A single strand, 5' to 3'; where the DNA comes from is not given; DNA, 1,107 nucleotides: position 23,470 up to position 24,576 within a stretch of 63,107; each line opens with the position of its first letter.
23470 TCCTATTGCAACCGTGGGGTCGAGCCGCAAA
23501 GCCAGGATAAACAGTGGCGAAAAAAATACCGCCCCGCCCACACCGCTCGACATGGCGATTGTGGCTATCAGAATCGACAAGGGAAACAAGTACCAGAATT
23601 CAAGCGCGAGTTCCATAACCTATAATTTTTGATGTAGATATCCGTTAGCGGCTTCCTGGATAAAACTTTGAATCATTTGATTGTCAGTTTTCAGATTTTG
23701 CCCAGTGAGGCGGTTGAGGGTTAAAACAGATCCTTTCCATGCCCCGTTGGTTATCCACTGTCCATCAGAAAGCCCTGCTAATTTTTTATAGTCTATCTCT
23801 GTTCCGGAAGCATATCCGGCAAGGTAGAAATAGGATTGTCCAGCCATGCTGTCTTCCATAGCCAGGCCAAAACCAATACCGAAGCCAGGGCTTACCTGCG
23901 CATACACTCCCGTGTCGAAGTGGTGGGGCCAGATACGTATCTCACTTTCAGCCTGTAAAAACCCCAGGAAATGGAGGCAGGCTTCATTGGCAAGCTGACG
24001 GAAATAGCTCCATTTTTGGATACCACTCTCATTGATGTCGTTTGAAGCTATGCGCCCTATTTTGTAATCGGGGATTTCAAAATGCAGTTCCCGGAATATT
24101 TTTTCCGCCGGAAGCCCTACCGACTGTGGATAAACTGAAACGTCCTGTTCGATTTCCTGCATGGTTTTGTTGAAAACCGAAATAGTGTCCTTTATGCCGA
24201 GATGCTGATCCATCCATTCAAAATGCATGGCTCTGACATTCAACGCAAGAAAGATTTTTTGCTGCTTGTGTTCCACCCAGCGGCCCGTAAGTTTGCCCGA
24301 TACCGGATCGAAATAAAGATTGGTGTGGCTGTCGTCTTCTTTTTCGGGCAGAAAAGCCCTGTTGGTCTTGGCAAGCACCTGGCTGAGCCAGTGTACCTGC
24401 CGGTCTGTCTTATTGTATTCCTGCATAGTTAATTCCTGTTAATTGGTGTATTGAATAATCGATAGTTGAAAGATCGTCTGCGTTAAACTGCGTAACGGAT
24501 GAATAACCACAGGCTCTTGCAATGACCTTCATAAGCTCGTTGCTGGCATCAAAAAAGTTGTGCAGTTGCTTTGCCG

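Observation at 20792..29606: Seven-gene translationally coupled operon (EgtD-like methyltransferase, aminotransferase, hydrolase-OsmC, Rieske-GltS, unknown, TauE, Rieske-TPP) that matches no pathway I can name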

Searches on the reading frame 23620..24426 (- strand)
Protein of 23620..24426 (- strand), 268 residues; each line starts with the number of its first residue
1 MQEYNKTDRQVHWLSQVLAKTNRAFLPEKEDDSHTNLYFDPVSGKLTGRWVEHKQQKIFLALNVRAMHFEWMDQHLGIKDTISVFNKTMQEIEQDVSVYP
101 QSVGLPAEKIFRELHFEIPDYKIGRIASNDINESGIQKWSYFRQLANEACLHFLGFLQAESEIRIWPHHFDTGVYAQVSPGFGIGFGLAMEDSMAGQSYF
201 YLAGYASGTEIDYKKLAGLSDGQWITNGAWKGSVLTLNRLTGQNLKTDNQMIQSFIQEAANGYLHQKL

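Call 3: search_protein_families(library=pfam, proteins=[window:23620-24426:-], max_evalue=0.01)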
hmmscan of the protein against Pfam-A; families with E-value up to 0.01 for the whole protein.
window:23620-24426:- (268 aa): 0 families

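Call 4: search_protein_families(library=ncbifam, proteins=[window:23620-24426:-], max_evalue=0.001)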
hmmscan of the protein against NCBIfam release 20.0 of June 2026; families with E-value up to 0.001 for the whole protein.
window:23620-24426:- (268 aa): 0 families

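Call 19: find_homologous_proteins(query=window:23620-24426:-, max_evalue=0.001)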
Query window:23620-24426:- (268 aa): 953 proteins with E <= 0.001 among 1235 candidates; the best 120 are listed.
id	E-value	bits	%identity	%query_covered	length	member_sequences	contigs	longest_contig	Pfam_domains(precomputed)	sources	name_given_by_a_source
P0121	2.4e-179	613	99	100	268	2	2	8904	-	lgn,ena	-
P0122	5.1e-108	379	59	100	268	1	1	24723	-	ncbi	-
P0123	6.5e-107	375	62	100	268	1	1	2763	-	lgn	-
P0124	6.9e-106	372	58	100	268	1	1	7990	-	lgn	-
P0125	3.5e-105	369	60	100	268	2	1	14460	-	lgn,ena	-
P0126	4.6e-103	362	59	100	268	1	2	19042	-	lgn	-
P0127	1.1e-93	332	53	100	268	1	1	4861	-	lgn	-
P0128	1.1e-92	328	50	100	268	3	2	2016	-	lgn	-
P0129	1.1e-92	328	53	99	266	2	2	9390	-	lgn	-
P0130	3.9e-92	327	50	99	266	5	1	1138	-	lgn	-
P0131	6.4e-92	326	52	99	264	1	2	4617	-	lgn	-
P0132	7.4e-92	326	52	100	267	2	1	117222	-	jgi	-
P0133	8.5e-92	326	52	100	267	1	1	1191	-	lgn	-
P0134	1.6e-91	325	51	99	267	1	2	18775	-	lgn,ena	-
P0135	1.8e-91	324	53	99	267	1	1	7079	-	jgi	jgi:hypothetical protein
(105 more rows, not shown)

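Call 26: predict_structure(alignment_id=A2)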
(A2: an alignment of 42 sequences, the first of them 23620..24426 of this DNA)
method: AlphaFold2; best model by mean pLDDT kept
length: 268 residues; sequences in the alignment: 42
mean_pLDDT: 94.6   pTM: 0.91
mean pLDDT of the five models: 94.6, 94.1, 94.0, 93.8, 93.7
residues with pLDDT >= 90: 230; 70-90: 36; 50-70: 2; < 50: 0
segments of 3 or more residues with pLDDT < 50: none
pLDDT, mean of each block of 10 residues (from residue 1): 94 98 96 95 97 95 98 98 98 99 96 90 94 95 98 97 93 95 96 93 91 89 92 96 91 97 82
secondary structure, 60 per line:
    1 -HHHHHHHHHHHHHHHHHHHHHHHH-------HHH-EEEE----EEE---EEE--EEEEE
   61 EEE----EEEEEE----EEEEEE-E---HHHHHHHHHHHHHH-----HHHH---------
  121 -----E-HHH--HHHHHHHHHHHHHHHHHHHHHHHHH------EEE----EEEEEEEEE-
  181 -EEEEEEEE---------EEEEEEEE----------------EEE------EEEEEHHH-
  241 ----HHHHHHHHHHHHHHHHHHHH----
elements in order: H2-25 E37-40 E45-47 E51-53 E56-63 E68-73 E78-83 H89-102 H108-111 H133-157 E164-166 E171-179 E182-189 E199-206 E223-225 E232-236 H245-264

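Call 30: fold_search(model_id=the predicted structure, library=pdb)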
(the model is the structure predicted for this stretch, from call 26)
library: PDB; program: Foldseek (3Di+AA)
matches with E <= 10: 441; with E <= 0.001: 0
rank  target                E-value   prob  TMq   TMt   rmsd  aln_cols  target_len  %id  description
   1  7r5v_P                6.6e-02  0.25  0.20  0.23  15.9       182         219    9  Structure of the human CCAN CENP-A alpha-satellite complex (released 2022-04-27)
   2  7emf_N                7.8e-02  0.23  0.20  0.08  15.1       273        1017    9  Human Mediator (deletion of MED1-IDR) in a Tail-extended conformation (released 2021-05-05)
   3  7ena_n                1.3e-01  0.13  0.17  0.06  16.2       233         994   10  TFIID-based PIC-Mediator holo-complex in pre-assembled state (pre-hPIC-MED) (released 2021-05-26)
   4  4e9c_A                1.7e-01  0.07  0.15  0.16  17.9       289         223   10  The structure of the polo-box domain (PBD) of polo-like kinase 1 (Plk1) in complex with LDPPLHSpTA phosphopeptide (released 2012-10-10)
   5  4o56_A                1.7e-01  0.06  0.14  0.15  18.8       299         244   11  Structure of PLK1 in complex with peptide (released 2014-12-24)
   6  7qoo_P                1.8e-01  0.20  0.20  0.22  14.7       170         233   12  Structure of the human inner kinetochore CCAN complex (released 2022-06-08)
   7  8wfp_B                1.9e-01  0.09  0.18  0.20  17.4       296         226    9  Crystal structure of polo-like kinase(PLK1)PBD in complex with DD-1 (released 2024-09-25)
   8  4h71_A                2.1e-01  0.08  0.17  0.19  17.8       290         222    9  Human Plk1-PBD in complex with Poloxime ((E)-4-(hydroxyimino)-2-isopropyl-5-methylcyclohexa-2,5-dienone) (released 2012-10-03)
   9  4x9v_A                2.1e-01  0.06  0.14  0.16  18.9       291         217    9  PLK-1 polo-box domain in complex with Bioactive Imidazolium-containing phosphopeptide macrocycle 3C (released 2015-07-29)
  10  8s31_A                2.4e-01  0.08  0.17  0.19  17.9       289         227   10  Crystal structure of human PLK1 Polo-Box Domain in complex with Mis18BP1 (released 2024-08-21)
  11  4hco_A                2.4e-01  0.07  0.17  0.19  17.7       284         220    9  Human Plk1-PBD in complex with Thymoquinone at the phophopeptide binding site (released 2012-10-10)
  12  4o6w_A                2.6e-01  0.05  0.14  0.15  18.5       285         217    8  Peptide-Based Inhibitors of Plk1 Polo-box Domain (released 2014-12-03)
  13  8wfp_A                2.8e-01  0.08  0.19  0.20  17.2       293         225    9  Crystal structure of polo-like kinase(PLK1)PBD in complex with DD-1 (released 2024-09-25)
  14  7mx1_A                2.8e-01  0.07  0.17  0.19  17.6       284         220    9  PLK-1 polo-box domain in complex with a high affinity macrocycle synthesized using a novel glutamic acid analog (released 2022-03-30)
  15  3rq7_A                3.0e-01  0.03  0.11  0.13  20.4       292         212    9  Polo-like kinase 1 Polo box domain in complex with a C6H5(CH2)8-derivatized peptide inhibitor (released 2011-07-20)
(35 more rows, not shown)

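Call 40: search_protein_representatives(alignment_id=A2)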
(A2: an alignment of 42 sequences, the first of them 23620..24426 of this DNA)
Query: 42 sequences, 267 profile positions. Proteins with E-value up to 0.001 (for the whole library): 1711; up to 1e-10: 978; up to 1e-30: 255. The best 150 are listed.
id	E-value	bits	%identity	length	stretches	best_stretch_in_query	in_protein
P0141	3.3e-120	416.8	-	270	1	1-266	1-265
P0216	3.0e-114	397.3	-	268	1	1-265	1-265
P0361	2.5e-107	374.6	-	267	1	1-266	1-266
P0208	6.2e-107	373.3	-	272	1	4-265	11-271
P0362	2.7e-96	338.4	-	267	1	1-266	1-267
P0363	1.1e-91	323.3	-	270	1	1-265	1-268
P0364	1.2e-91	323.1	-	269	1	1-266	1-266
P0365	1.3e-91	323.0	-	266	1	2-263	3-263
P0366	1.2e-90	319.9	-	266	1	3-265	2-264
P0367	1.9e-90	319.2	-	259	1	1-246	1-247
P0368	2.4e-90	318.9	-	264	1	3-265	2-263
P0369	2.8e-90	318.7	-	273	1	1-266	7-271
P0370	5.1e-90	317.9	-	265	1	1-265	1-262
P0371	1.2e-89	316.6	-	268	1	1-264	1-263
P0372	1.4e-89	316.4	-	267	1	1-264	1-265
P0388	8.1e-85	300.8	-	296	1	1-261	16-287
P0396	3.1e-80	285.8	-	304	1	2-265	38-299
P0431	1.1e-57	211.8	-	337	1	91-266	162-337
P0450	3.0e-45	171.1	-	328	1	5-260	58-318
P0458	1.3e-42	162.5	-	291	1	8-263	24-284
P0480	8.5e-39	149.9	-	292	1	12-261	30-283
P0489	2.9e-38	148.1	-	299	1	9-265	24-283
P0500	6.1e-37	143.8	-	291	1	5-261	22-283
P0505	2.2e-36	142.0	-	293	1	9-261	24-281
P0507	3.2e-36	141.4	-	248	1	9-265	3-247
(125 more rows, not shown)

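Call 41: search_protein_families(library=pfam, proteins=[P0489, P0500, P0505, P0450, P0431, P0388, P0396, P0480, P0507, P0458], max_evalue=0.1)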
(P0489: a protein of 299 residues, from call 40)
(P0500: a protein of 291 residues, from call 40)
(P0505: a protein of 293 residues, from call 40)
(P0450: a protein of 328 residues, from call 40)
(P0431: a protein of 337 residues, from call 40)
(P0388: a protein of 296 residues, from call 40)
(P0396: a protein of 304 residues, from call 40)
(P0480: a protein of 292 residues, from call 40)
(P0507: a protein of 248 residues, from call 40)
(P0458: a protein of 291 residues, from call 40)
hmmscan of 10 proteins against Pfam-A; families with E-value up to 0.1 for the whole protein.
P0489 (299 aa): 3 families
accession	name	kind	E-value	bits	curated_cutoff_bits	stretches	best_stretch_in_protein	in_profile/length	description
PF22272.1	LEA_3b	-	0.0072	17.1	27.5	1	148-192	8-48/87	Late embryogenesis abundant protein (LEA_3b subfamily)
PF23389.1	Beta-prop_WDR19_1st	-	0.0082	15.6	27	1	57-115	122-180/325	WDR19 first beta-propeller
PF18586.7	zf-CCCH_7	-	0.061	14.1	25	0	38-67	24-53/90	Chromatin remodeling factor Mit1 C-terminal Zn finger 1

P0500 (291 aa): 0 families

P0505 (293 aa): 0 families

P0450 (328 aa): 0 families

P0431 (337 aa): 3 families
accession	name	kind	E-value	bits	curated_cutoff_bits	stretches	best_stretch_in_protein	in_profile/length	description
PF01728.25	FtsJ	-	2.2e-14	54.2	24.1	1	11-121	72-181/181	FtsJ-like methyltransferase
PF04163.17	Tht1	-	0.017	14.3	21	1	65-109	503-545/595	Tht1-like nuclear fusion protein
PF19459.4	DUF5996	-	0.036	13.6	25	1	255-332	209-281/296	Family of unknown function (DUF5996)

P0388 (296 aa): 0 families

P0396 (304 aa): 0 families

P0480 (292 aa): 0 families

P0507 (248 aa): 0 families

P0458 (291 aa): 0 families

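Call 43: search_protein_families(library=pfam, alignment_id=A2, max_evalue=10)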
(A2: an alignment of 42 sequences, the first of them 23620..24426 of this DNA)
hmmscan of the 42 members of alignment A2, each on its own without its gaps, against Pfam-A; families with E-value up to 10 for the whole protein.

A. member 1, window:23620-24426:- (268 aa): 0 families

B. families by the number of members that match (of 42 scanned): 23 families
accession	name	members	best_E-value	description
PF19459.4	DUF5996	8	0.00018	Family of unknown function (DUF5996)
PF03104.25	DNA_pol_B_exo1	2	0.076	DNA polymerase family B, exonuclease domain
PF04669.19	PBDC1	1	0.004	PBDC1 protein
PF22233.2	PhyR_sigma-like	1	0.013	Response regulator PhyR, sigma-like domain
PF19795.4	DUF6279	1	0.031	Family of unknown function (DUF6279)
PF10260.14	SAYSvFN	1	0.036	Uncharacterized conserved domain (SAYSvFN)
PF22386.1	PPI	1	0.037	Protease propeptides/inhibitors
PF01104.22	Bunya_NS-S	1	0.068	Bunyavirus non-structural protein NS-s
PF18394.6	TBK1_CCD1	1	0.074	TANK-binding kinase 1 coiled-coil domain 1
PF07400.16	IL11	1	0.074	Interleukin 11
PF21941.2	SMEK_N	1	0.086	SMEK domain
PF15243.11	ANAPC15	1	0.088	Anaphase-promoting complex subunit 15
PF09158.15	MotCF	1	0.089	Bacteriophage T4 MotA, C-terminal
PF18784.6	CRM1_repeat_2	1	0.12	CRM1 / Exportin repeat 2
PF05018.18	CFA20_dom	1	0.14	CFA20 domain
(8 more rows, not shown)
